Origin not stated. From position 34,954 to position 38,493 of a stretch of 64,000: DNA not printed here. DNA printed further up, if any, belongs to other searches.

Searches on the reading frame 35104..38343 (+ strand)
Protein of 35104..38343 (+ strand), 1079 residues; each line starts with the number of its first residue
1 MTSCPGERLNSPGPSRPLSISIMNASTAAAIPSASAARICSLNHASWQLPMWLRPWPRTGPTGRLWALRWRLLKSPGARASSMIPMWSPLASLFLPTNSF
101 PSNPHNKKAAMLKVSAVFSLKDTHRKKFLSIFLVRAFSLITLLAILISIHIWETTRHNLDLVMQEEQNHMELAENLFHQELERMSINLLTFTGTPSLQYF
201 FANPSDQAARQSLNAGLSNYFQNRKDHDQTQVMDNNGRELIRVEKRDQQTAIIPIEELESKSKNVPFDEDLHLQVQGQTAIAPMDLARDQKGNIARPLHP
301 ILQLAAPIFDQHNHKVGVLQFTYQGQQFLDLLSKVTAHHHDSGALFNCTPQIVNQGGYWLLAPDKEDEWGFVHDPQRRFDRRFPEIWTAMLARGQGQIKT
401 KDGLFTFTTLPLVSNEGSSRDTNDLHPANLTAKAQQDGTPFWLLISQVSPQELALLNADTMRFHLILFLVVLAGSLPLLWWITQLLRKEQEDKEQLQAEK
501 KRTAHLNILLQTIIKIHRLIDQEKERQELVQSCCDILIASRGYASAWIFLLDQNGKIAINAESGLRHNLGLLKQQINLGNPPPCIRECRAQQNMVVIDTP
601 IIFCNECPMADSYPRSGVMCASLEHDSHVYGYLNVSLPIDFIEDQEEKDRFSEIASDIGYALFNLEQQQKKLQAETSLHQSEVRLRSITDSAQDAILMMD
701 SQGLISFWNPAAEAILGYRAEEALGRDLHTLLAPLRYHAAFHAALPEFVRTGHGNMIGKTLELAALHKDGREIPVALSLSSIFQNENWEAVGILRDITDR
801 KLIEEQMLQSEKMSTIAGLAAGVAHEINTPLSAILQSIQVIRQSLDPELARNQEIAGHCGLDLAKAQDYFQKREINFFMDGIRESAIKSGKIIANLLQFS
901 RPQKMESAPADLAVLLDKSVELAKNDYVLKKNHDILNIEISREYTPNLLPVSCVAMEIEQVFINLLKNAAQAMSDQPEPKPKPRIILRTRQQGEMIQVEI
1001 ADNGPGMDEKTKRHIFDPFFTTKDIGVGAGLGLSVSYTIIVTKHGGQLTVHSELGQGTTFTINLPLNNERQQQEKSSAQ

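Call 79: search_protein_families(library=pfam, proteins=[window:35104-38343:+], max_evalue=0.00001)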
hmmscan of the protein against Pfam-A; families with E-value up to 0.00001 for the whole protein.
window:35104-38343:+ (1079 aa): 6 families
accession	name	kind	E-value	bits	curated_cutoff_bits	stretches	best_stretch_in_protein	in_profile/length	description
PF02518.31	HATPase_c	-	8e-24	84.7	26.4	1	956-1067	4-110/111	Histidine kinase-, DNA gyrase B-, and HSP90-like ATPase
PF21623.3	HK_sensor_dom_bact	-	1.9e-16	60.4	27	1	167-416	8-247/253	Bacterial histidine kinase, sensor domain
PF00989.32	PAS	-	2.5e-15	56.9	22.6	1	684-797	2-113/113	PAS fold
PF13426.13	PAS_9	-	1.4e-14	54.7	27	1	694-799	2-103/103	PAS domain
PF13188.13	PAS_8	-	2.8e-09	37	21.8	1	684-738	2-53/65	PAS domain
PF08448.16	PAS_4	-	8.8e-09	36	23.1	1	690-801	2-109/110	PAS fold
